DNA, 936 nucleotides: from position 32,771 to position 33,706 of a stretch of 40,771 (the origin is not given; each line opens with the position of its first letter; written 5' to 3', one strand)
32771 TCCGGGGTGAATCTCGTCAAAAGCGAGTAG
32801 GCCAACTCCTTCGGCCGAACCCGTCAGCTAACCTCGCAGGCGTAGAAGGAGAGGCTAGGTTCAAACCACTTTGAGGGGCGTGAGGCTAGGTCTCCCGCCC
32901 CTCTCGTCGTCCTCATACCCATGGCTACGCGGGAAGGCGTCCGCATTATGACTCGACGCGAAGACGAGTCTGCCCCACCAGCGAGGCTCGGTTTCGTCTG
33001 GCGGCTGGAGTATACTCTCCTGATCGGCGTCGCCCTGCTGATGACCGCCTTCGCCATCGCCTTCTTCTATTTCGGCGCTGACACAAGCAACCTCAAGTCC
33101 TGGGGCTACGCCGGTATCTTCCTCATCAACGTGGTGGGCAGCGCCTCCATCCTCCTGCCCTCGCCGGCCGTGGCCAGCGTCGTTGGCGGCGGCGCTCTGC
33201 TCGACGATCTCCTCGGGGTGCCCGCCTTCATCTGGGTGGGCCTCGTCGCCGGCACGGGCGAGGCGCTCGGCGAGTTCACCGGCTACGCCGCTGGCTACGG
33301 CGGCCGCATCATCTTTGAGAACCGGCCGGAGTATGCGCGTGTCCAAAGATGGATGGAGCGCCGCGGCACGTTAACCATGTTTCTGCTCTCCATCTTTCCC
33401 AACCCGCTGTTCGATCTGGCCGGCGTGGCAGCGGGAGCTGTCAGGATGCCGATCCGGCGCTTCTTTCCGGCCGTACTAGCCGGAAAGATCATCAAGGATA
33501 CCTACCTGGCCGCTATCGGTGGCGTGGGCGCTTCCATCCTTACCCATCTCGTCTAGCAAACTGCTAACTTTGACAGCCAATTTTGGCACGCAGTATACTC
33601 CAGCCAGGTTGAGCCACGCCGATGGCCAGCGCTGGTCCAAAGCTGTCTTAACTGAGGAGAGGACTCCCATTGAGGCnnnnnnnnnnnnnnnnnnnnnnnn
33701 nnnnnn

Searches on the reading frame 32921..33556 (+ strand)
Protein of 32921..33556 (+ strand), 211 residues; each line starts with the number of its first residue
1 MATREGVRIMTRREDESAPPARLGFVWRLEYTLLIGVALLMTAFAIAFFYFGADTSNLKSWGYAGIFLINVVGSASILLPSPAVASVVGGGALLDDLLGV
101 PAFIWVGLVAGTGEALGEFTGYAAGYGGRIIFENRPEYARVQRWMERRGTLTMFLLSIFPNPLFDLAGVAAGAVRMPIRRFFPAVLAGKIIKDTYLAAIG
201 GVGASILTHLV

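Call 5: search_protein_families(library=pfam, proteins=[window:32921-33556:+], max_evalue=0.01)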
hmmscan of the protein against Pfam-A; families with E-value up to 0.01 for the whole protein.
window:32921-33556:+ (211 aa): 1 family
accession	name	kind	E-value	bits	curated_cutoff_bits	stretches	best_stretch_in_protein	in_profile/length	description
PF09335.16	VTT_dom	-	1.3e-11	45.4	33.9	1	89-199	9-120/123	VTT domain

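Call 6: search_protein_families(library=ncbifam, proteins=[window:32921-33556:+], max_evalue=0.01)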
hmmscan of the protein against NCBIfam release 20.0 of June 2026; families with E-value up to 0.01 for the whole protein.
window:32921-33556:+ (211 aa): 0 families

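Call 10: find_homologous_proteins(query=window:32921-33556:+)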
Query window:32921-33556:+ (211 aa): 749 proteins with E <= 0.001 among 8000 candidates; the best 120 are listed.
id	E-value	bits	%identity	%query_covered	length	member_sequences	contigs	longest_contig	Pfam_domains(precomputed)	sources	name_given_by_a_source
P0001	1.1e-128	445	97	100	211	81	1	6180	PF09335.17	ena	-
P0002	3.3e-123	427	98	96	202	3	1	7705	PF09335.17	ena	-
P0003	2.1e-122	425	94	100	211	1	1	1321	PF09335.17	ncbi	-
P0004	4.0e-120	417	95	96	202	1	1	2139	PF09335.17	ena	-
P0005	2.9e-119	415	95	96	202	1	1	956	PF09335.17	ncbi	-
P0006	1.5e-118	412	95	96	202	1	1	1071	PF09335.17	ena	-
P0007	1.5e-112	393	82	100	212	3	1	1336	PF09335.17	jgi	-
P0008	2.6e-112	392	84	100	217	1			PF09335.17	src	-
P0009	2.7e-112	392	82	100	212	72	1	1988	PF09335.17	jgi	-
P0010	3.3e-112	392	83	100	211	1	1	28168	PF09335.17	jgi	jgi:membrane protein DedA with SNARE-associated domain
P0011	1.0e-111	390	83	100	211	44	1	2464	PF09335.17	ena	-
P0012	1.5e-111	389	82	100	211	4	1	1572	PF09335.17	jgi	jgi:membrane protein DedA with SNARE-associated domain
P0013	3.3e-111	388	82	100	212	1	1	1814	PF09335.17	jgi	jgi:membrane protein DedA with SNARE-associated domain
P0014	2.3e-110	385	86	96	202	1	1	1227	PF09335.17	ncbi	-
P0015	2.4e-110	385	82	100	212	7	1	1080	PF09335.17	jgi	-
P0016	2.5e-110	385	88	96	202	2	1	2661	PF09335.17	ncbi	-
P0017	4.0e-110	385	85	96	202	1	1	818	PF09335.17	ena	-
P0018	6.0e-110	384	85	96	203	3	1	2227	PF09335.17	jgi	jgi:membrane protein DedA with SNARE-associated domain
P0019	7.8e-110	384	81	100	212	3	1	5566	PF09335.17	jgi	jgi:membrane protein YqaA with SNARE-associated domain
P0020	1.2e-109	383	81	100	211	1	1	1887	PF09335.17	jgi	-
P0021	1.4e-109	383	85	96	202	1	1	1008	PF09335.17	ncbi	-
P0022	6.4e-109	381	85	96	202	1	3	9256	PF09335.17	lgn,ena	-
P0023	7.6e-109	381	85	96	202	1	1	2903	PF09335.17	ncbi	-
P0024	8.4e-109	380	85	96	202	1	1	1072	PF09335.17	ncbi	-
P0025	4.0e-108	378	82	100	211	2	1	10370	PF09335.17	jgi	jgi:membrane protein DedA with SNARE-associated domain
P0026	2.4e-107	376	84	96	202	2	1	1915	PF09335.17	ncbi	-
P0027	2.8e-107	375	80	100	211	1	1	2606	PF09335.17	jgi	-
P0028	2.1e-106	373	81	100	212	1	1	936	PF09335.17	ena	-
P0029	3.9e-106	372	83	96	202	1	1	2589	PF09335.17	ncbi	-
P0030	4.9e-106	371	82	96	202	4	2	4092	PF09335.17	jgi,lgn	jgi:membrane protein DedA with SNARE-associated domain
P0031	5.8e-106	371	82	96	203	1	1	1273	PF09335.17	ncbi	-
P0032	2.4e-105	369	82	96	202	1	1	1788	PF09335.17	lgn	-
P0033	2.6e-105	369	80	96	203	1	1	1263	PF09335.17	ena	-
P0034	2.6e-105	369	82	96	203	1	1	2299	PF09335.17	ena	-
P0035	3.2e-105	369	83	96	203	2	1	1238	PF09335.17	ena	-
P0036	4.8e-105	368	82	96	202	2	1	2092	PF09335.17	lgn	-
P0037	7.7e-105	367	83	96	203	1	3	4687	PF09335.17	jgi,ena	-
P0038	1.8e-104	366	82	96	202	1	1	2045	PF09335.17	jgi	jgi:membrane protein DedA with SNARE-associated domain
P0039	2.3e-104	366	83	96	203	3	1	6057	PF09335.17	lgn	-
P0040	2.4e-104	366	82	96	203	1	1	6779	PF09335.17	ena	-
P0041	2.9e-104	366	83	96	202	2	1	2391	PF09335.17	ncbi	-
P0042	3.1e-104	365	81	96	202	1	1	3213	PF09335.17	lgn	-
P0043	6.0e-104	365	82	96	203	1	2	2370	PF09335.17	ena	-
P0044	7.6e-104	364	81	96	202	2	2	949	PF09335.17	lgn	-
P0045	1.2e-103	364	82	96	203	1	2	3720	PF09335.17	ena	-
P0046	3.0e-103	362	83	95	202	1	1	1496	PF09335.17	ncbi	-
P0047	3.3e-103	362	81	96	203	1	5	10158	PF09335.17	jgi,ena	jgi:membrane protein DedA with SNARE-associated domain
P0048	4.5e-103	362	82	96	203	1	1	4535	PF09335.17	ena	-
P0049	4.6e-103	362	81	96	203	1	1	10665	PF09335.17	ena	-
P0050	5.4e-103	361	81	95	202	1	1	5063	PF09335.17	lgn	-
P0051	6.8e-103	361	81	96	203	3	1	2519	PF09335.17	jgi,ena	-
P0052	8.2e-103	361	81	96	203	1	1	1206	PF09335.17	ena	-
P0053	8.2e-103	361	81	96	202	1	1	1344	PF09335.17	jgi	jgi:membrane protein DedA with SNARE-associated domain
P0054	1.6e-102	360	81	100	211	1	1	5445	PF09335.17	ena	-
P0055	1.9e-102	360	81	96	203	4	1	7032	PF09335.17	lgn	-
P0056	3.0e-102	359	80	96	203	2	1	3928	PF09335.17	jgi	jgi:membrane protein DedA with SNARE-associated domain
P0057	5.7e-102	358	76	99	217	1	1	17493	PF09335.17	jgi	jgi:membrane protein DedA with SNARE-associated domain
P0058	2.0e-101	356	79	96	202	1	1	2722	PF09335.17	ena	-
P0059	2.6e-101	356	78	100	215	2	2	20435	PF09335.17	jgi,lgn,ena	-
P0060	3.5e-101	356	83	95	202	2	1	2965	PF09335.17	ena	-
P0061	1.4e-100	354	81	95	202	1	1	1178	PF09335.17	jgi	jgi:membrane protein DedA with SNARE-associated domain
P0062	3.0e-100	352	79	96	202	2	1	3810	PF09335.17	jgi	jgi:membrane protein DedA with SNARE-associated domain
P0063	4.5e-100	352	81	96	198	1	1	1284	PF09335.17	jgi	jgi:membrane protein DedA with SNARE-associated domain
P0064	6.4e-100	351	83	95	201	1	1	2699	PF09335.17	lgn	-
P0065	6.8e-100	351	79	96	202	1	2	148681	PF09335.17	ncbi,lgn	-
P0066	7.8e-100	351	82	96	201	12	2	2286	PF09335.17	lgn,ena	-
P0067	1.8e-99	350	79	96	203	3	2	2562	PF09335.17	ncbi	ncbi:MAG: VTT domain-containing protein [Dehalococcoidia bacterium]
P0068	1.4e-98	347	82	95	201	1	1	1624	PF09335.17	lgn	-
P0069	3.9e-98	346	76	96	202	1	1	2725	PF09335.17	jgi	jgi:membrane protein DedA with SNARE-associated domain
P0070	5.8e-98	345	77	96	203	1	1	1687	PF09335.17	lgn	-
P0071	8.1e-98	345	77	96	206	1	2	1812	PF09335.17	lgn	-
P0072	2.3e-97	343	79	96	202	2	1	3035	PF09335.17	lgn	-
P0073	4.6e-97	342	73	100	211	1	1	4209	PF09335.17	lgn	-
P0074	5.2e-97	342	75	98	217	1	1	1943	PF09335.17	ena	-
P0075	2.4e-96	340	74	96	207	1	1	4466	PF09335.17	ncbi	-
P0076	8.2e-96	338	76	95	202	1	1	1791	PF09335.17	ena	-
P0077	5.7e-94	332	72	100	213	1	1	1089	PF09335.17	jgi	jgi:membrane protein YqaA with SNARE-associated domain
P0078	6.2e-92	325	73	96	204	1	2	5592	PF09335.17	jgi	-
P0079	8.5e-92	325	75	95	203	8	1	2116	PF09335.17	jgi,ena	-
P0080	1.8e-91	324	71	100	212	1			PF09335.17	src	-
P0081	1.8e-91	324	75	93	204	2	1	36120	PF09335.17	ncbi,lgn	-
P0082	2.5e-91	323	73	100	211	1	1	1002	PF09335.17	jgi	jgi:membrane protein YqaA with SNARE-associated domain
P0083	6.0e-91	322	71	100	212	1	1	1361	PF09335.17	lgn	-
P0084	1.2e-90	321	73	91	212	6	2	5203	PF09335.17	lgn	-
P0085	1.7e-90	321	73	94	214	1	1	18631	PF09335.17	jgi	jgi:membrane protein YqaA with SNARE-associated domain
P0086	1.7e-90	321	72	96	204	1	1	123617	PF09335.17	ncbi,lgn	-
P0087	3.2e-90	320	69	98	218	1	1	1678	PF09335.17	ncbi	-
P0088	3.4e-90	320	73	95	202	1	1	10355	PF09335.17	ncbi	-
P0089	5.4e-90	319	72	95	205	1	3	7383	PF09335.17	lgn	-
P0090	7.5e-90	319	74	95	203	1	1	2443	PF09335.17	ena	-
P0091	5.5e-89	316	69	98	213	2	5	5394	PF09335.17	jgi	jgi:membrane protein YqaA with SNARE-associated domain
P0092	6.0e-89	316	72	95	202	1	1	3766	PF09335.17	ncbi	-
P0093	1.9e-88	314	72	94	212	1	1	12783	PF09335.17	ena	-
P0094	2.4e-88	314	72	94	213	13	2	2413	PF09335.17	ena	-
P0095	2.7e-88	313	68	98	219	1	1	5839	PF09335.17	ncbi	-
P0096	2.8e-88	313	73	95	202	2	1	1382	PF09335.17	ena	-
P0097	4.3e-88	313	68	98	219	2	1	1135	PF09335.17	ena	-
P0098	5.4e-88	312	70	97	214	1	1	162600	PF09335.17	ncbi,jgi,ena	-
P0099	6.6e-88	312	68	100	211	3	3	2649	PF09335.17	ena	-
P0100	6.7e-88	312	70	91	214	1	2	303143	PF09335.17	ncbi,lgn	-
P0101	7.2e-88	312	67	100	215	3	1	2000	PF09335.17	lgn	-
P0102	1.1e-87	311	69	96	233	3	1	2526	PF09335.17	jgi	-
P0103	1.3e-87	311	71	100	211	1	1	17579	PF09335.17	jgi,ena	-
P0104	2.4e-87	310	69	95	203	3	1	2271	PF09335.17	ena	-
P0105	3.1e-87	310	67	99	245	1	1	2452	PF09335.17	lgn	-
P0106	3.2e-87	310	70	96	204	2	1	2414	PF09335.17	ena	-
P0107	3.4e-87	310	68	100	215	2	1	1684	PF09335.17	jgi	-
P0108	3.5e-87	310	69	100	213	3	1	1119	PF09335.17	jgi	jgi:uncharacterized membrane protein YdjX (TVP38/TMEM64 family)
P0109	4.9e-87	309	67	100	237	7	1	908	PF09335.17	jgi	-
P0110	5.0e-87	309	72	95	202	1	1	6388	PF09335.17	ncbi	-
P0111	5.2e-87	309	70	96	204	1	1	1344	PF09335.17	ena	-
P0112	5.5e-87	309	72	96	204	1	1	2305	PF09335.17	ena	-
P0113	5.9e-87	309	71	94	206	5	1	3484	PF09335.17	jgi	-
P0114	6.0e-87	309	72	88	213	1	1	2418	PF09335.17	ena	-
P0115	7.3e-87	309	69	95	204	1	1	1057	PF09335.17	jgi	jgi:membrane protein DedA with SNARE-associated domain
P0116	7.6e-87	309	71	95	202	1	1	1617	PF09335.17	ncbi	-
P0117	8.2e-87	309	70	95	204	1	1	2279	PF09335.17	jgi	jgi:membrane protein DedA with SNARE-associated domain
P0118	8.9e-87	308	70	95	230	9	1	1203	PF09335.17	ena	-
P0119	9.8e-87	308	66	100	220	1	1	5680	PF09335.17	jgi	jgi:membrane protein DedA with SNARE-associated domain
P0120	1.2e-86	308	67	97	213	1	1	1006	PF09335.17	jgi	jgi:uncharacterized membrane protein YdjX (TVP38/TMEM64 family)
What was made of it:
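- On DedA/VTT superfamily (Pfam PF09335): All 120 listed homologues carry PF09335 (call 10).
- Tried and rejected: Many database homologues are annotated from this codon (202 aa, call 10).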

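Call 13: find_related_loci(query=A1, collection=genome_contigs, flank=3000)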
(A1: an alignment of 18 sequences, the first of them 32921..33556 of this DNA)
Query A1 (211 aa) in genome_contigs; peptide patterns used: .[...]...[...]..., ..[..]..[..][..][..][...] (x = any residue, [..] = any of these).
146 stretches matched a pattern; 19 encode a relative of the query (tblastn E <= 1e-3); 18 distinct loci.
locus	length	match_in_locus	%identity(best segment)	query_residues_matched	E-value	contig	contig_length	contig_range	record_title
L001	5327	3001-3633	99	1-211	4e-135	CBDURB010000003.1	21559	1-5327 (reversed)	MAG TPA_asm: uncultured bacterium isolate SRR22302374_concoct_75 genome assembly, contig: ERZ26661914.1263, whole genome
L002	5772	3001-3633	97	1-211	2e-133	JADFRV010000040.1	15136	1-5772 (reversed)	MAG: Chloroflexota bacterium isolate B8D1T2 B8D1T2_NODE927, whole genome shotgun sequence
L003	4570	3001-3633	97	1-211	7e-132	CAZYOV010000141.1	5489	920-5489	MAG TPA_asm: uncultured Dehalococcoidia bacterium isolate binchicken_co85_35 genome assembly, contig: NODE_5873_length_5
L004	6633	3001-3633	83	1-211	3e-116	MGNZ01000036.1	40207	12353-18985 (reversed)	MAG: Chloroflexi bacterium RBG_16_64_32 RBG_16_scaffold_18738, whole genome shotgun sequence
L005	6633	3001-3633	80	1-211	3e-111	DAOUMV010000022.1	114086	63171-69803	MAG TPA_asm: Dehalococcoidia bacterium isolate W92_284 k127_358755, whole genome shotgun sequence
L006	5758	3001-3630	81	1-211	2e-109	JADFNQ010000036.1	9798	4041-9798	MAG: Chloroflexota bacterium isolate B64T1B5 B64T1B5_NODE9104, whole genome shotgun sequence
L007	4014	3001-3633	80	1-211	1e-108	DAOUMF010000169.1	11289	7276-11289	MAG TPA_asm: Dehalococcoidia bacterium isolate W31_80 k127_98826, whole genome shotgun sequence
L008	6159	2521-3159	72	1-211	1e-97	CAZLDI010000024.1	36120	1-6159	MAG TPA_asm: uncultured Dehalococcoidia bacterium isolate SRP119689_co1_231 genome assembly, contig: NODE_1416_length_36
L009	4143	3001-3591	70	12-210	1e-91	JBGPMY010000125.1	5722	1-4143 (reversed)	MAG: Dehalococcoidia bacterium isolate OBJ_0618_7090110_227 k141_1642142_length_5722_cov_10.8692, whole genome shotgun s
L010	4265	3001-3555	71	26-210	8e-90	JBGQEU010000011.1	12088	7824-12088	MAG: Dehalococcoidia bacterium isolate OBJ2_061818_090_7 k141_547296_length_12088_cov_8.8348, whole genome shotgun seque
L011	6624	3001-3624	65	8-211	6e-89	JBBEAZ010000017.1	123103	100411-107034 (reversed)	MAG: Dehalococcoidia bacterium isolate LejiaF_64_43 Lejia_F_224_length_123103_cov_26, whole genome shotgun sequence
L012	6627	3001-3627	66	6-210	1e-87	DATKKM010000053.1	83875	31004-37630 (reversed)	MAG TPA_asm: Dehalococcoidia bacterium isolate SMAG_U14657 k141_2926342, whole genome shotgun sequence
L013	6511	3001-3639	64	1-211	8e-87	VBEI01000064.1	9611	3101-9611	MAG: Chloroflexi bacterium isolate CF_22 14_0903_13_40cm_scaffold_5652, whole genome shotgun sequence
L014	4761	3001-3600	68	14-211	1e-85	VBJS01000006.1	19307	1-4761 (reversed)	MAG: Chloroflexi bacterium isolate CF_162 14_1009_16_40cm_scaffold_9022, whole genome shotgun sequence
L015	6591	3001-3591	66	4-200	5e-85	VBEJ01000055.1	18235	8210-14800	MAG: Chloroflexi bacterium isolate CF_23 14_0903_16_40cm_scaffold_2438, whole genome shotgun sequence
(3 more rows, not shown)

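Call 29: search_solved_structures(query=A1, max_evalue=1, show_alignments=2)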
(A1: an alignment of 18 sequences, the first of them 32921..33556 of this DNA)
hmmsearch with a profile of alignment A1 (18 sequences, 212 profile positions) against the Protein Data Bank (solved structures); distinct sequences matched with E-value up to 1: 0.
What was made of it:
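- Tried and rejected: The PDB sequence-profile search gave no hit at E<=1 (call 29).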

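Call 35: search_protein_representatives(protein=window:32921-33556:+)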
Query: 211 residues. Proteins with E-value up to 0.001 (for the whole library): 1500; up to 1e-10: 707; up to 1e-30: 27. The best 150 are listed.
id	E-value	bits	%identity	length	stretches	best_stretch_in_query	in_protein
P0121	8.7e-65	235.0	61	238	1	20-210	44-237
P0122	3.2e-56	207.0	51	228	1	7-207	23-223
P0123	2.3e-51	191.1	69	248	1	22-149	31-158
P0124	2.4e-48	181.2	74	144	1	65-182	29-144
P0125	4.0e-48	180.5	46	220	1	12-202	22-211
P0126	1.2e-45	172.5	70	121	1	90-203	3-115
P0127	1.2e-45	172.4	70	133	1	7-131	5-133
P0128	1.1e-44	169.3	49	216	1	28-208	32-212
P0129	2.4e-44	168.2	48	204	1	34-210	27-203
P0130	1.6e-39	152.4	45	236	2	27-167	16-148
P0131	9.7e-38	146.6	41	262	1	27-209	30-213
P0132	3.6e-37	144.7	52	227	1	28-205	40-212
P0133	3.8e-37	144.6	42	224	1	27-205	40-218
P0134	8.2e-36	140.3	47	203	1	26-204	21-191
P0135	2.7e-35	138.6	50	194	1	37-201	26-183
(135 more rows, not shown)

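Call 39: find_related_loci(query=A4, collection=metagenome_contigs, flank=1500)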
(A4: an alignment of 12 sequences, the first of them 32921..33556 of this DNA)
Query A4 (211 aa) in metagenome_contigs; peptide patterns used: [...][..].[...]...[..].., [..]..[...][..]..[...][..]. (x = any residue, [..] = any of these).
600 stretches matched a pattern (row limit reached: there are more); 558 encode a relative of the query (tblastn E <= 1e-3); the best 80 are kept; 80 distinct loci.
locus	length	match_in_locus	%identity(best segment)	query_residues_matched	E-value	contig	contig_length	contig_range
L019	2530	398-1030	82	1-211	2e-116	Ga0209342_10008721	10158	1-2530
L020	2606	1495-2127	80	1-211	6e-117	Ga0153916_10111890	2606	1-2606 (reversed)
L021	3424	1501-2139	64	1-211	1e-86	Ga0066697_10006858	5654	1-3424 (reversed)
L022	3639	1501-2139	64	1-211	8e-87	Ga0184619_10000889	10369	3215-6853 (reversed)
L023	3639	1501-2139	64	1-211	2e-86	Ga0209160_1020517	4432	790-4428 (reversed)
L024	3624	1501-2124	62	8-210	9e-86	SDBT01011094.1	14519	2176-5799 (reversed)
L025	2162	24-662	67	1-211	1e-83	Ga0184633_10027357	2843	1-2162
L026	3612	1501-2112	70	7-211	6e-82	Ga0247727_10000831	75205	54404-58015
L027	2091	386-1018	63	1-211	3e-84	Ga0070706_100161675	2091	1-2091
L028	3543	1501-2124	61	2-207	3e-80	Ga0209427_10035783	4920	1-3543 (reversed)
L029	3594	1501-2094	62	7-203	2e-78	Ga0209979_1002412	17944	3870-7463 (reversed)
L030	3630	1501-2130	60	3-211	8e-78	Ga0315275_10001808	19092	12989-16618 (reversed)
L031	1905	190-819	59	3-211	9e-80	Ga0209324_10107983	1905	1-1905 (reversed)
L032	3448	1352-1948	62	3-200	3e-76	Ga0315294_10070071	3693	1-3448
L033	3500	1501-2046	63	30-211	3e-74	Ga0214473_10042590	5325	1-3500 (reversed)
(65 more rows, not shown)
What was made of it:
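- Tried and rejected: It was repeated with 12 sequences (call 39).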

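Call 59: predict_structure(alignment_id=A3)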
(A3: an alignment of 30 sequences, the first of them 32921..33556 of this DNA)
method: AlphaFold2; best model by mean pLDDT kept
length: 211 residues; sequences in the alignment: 30
mean_pLDDT: 86.2   pTM: 0.75
mean pLDDT of the five models: 86.2, 85.4, 85.2, 85.1, 84.1
residues with pLDDT >= 90: 135; 70-90: 41; 50-70: 31; < 50: 4
segments of 3 or more residues with pLDDT < 50: 1-3
pLDDT, mean of each block of 10 residues (from residue 1): 52 55 67 87 77 71 92 76 89 96 97 95 95 96 97 95 86 98 98 97 96 94
secondary structure, 60 per line:
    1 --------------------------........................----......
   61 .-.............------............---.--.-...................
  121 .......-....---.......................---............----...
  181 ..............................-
elements in order: H27-50 H55-61 H63-75 H82-93 H102-127 H129-132 H136-158 H162-173 H178-210
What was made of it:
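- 32921..33556 (+): Regulated gene: 211-aa VTT-domain (DedA-superfamily, YqaA-like) membrane protein. The AF2 model has pLDDT 86 with helix-loop-helix re-entrant elements around P80-P82 and P160-P162 (call 59).
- On DedA/VTT superfamily (Pfam PF09335): Helices are broken at 76-81 (LLPSP) and 159-161 (PNP) (call 59).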

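Call 63: fold_search(model_id=the predicted structure, library=pdb)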
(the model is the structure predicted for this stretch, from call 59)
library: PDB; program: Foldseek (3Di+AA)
matches with E <= 10: 121; with E <= 0.001: 0
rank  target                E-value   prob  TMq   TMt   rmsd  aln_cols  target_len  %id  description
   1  5oxm                  5.3e-01  0.15  0.17  0.11  20.9       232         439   16  PepTSt in complex with dipeptide Asp-Glu (released 2018-02-21)
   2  7ac6_A                6.3e-01  0.13  0.17  0.11  21.4       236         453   16  Structure of sponge-phase grown PepTst2 collected by rotation serial crystallography on a COC membrane at a synchrotro (released 2021-09-01)
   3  5d6k                  7.3e-01  0.10  0.14  0.09  20.6       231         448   16  PepT - CIM (released 2016-08-17)
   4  5mmt                  7.6e-01  0.09  0.14  0.10  20.6       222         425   17  Inward open PepTSt from Streptococcus thermophilus crystallized in space group P3121 (released 2017-01-25)
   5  5oxk                  9.5e-01  0.08  0.14  0.09  20.3       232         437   16  PepTSt in complex with dipeptide Ala-Gln (released 2018-02-21)
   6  4k0j_A                9.9e-01  0.13  0.20  0.06  17.8       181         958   14  X-ray crystal structure of a heavy metal efflux pump, crystal form I (released 2013-10-16)
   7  8oee_A                1.1e+00  0.09  0.17  0.15  19.2       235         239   15  Crystal structure of human AQP2 T126M mutant (released 2023-09-20)
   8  4ia4_C                1.5e+00  0.08  0.18  0.16  20.2       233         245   14  Structure of the spinach aquaporin SoPIP2;1 at pH 6 (released 2013-05-29)
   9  4nef_A                1.7e+00  0.09  0.18  0.16  19.6       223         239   13  X-ray structure of human Aquaporin 2 (released 2014-04-16)
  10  3cn6_A                1.9e+00  0.08  0.18  0.16  19.5       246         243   12  Crystal structure of the Spinach Aquaporin SoPIP2;1 S274E mutant (released 2009-02-24)
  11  8ghj_A                1.9e+00  0.07  0.15  0.14  19.8       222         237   14  Crystal structure of human AQP2 T125M mutant (released 2023-09-20)
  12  4d2b                  2.0e+00  0.06  0.15  0.09  20.8       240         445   16  Structure of a ligand free POT family peptide transporter (released 2014-06-25)
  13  5oxn                  2.1e+00  0.08  0.18  0.11  21.0       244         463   18  PepTSt in complex with dipeptide Phe-Ala (released 2018-02-21)
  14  2b5f_B                2.2e+00  0.07  0.18  0.18  21.8       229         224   14  Crystal structure of the spinach aquaporin SoPIP2;1 in an open conformation to 3.9 resolution (released 2005-12-20)
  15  3cll                  2.3e+00  0.06  0.17  0.16  19.9       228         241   11  Crystal structure of the Spinach Aquaporin SoPIP2;1 S115E mutant (released 2009-02-24)
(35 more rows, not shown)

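Call 78: search_protein_families(library=pfam, proteins=[L005:3-1058:-, L005:971-1999:-, L005:1938-2621:-, L004:723-1760:-, L004:1859-2674:-, L008:208-1644:-, L008:1404-2174:-, L012:540-1904:-, L012:1858-2589:-, L014:31-1476:+], max_evalue=0.00001)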
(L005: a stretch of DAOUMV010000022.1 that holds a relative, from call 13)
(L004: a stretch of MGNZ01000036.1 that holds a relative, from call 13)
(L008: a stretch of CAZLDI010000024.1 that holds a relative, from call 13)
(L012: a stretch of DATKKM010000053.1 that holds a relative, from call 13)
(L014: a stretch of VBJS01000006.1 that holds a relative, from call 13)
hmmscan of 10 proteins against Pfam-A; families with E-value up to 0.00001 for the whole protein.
L005:3-1058:- (352 aa): 2 families
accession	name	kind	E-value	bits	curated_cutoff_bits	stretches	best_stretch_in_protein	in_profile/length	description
PF12698.13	ABC2_membrane_3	-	5.1e-32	111.7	31.6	1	54-350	3-313/347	ABC-2 family transporter protein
PF01061.29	ABC2_membrane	-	1.3e-17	64.4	26.9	1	193-352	51-206/211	ABC-2 type transporter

L005:971-1999:- (343 aa): 3 families
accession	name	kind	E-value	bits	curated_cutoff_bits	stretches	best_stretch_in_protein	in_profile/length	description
PF00005.33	ABC_tran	-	4.3e-33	115.3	25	1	58-196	2-137/137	ABC transporter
PF13304.12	AAA_21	-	2.4e-15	57.8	27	1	167-226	237-298/304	AAA domain, putative AbiEii toxin, Type IV TA system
PF13175.12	AAA_15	-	2.2e-07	31.3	32.1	0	184-226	327-369/374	AAA ATPase domain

L005:1938-2621:- (228 aa): 3 families
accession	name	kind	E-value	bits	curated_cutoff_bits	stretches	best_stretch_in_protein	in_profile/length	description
PF00440.29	TetR_N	-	1.6e-17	63.4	24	1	27-73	1-47/47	Bacterial regulatory proteins, tetR family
PF13977.11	TetR_C_6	-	2e-09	38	27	1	105-205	7-107/115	BetI-type transcriptional repressor, C-terminal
PF16925.10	TetR_C_13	-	4.4e-06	27.5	27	1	139-189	44-94/109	Tetracyclin repressor-like, C-terminal domain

L004:723-1760:- (346 aa): 2 families
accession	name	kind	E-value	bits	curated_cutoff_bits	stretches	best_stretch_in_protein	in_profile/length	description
PF00005.33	ABC_tran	-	4.4e-33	115.2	25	1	62-200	2-137/137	ABC transporter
PF13304.12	AAA_21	-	7.8e-12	46.3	27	1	171-229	237-298/304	AAA domain, putative AbiEii toxin, Type IV TA system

L004:1859-2674:- (272 aa): 2 families
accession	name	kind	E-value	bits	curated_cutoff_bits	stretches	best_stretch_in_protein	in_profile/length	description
PF00440.29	TetR_N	-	2.8e-18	65.9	24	1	43-89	1-47/47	Bacterial regulatory proteins, tetR family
PF13977.11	TetR_C_6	-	1.1e-09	38.9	27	1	121-219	7-105/115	BetI-type transcriptional repressor, C-terminal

L008:208-1644:- (479 aa): 1 family
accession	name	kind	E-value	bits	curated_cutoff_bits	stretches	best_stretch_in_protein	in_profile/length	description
PF00067.27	p450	-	3.3e-28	99.1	22.8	1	263-438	217-429/462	Cytochrome P450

L008:1404-2174:- (257 aa): 2 families
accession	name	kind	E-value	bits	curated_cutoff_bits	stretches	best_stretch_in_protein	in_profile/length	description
PF00440.29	TetR_N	-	3.8e-21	75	24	1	56-102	1-47/47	Bacterial regulatory proteins, tetR family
PF13977.11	TetR_C_6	-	6.2e-10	39.7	27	1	129-236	3-110/115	BetI-type transcriptional repressor, C-terminal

L012:540-1904:- (455 aa): 1 family
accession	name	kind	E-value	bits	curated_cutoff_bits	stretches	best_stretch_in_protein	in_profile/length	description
PF00067.27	p450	-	5.3e-33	114.9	22.8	1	199-379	216-433/462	Cytochrome P450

L012:1858-2589:- (244 aa): 2 families
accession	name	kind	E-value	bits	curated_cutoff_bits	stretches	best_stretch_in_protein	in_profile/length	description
PF00440.29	TetR_N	-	8.7e-19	67.5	24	1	51-97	1-47/47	Bacterial regulatory proteins, tetR family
PF16925.10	TetR_C_13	-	2.3e-07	31.6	27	1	155-206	37-88/109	Tetracyclin repressor-like, C-terminal domain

L014:31-1476:+ (482 aa): 2 families
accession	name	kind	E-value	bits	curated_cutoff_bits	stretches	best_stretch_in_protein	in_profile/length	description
PF00208.27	ELFV_dehydrog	-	1.2e-79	267.9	23.4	1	247-479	1-241/241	Glutamate/Leucine/Phenylalanine/Valine dehydrogenase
PF02812.23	ELFV_dehydrog_N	-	2e-55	186.5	25.3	1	102-228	2-128/129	Glu/Leu/Phe/Val dehydrogenase, dimerisation domain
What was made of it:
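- Tried and rejected: The upstream genes in the loci I checked are TetR, ABC-transporter, P450 or glutamate-dehydrogenase genes (call 78).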
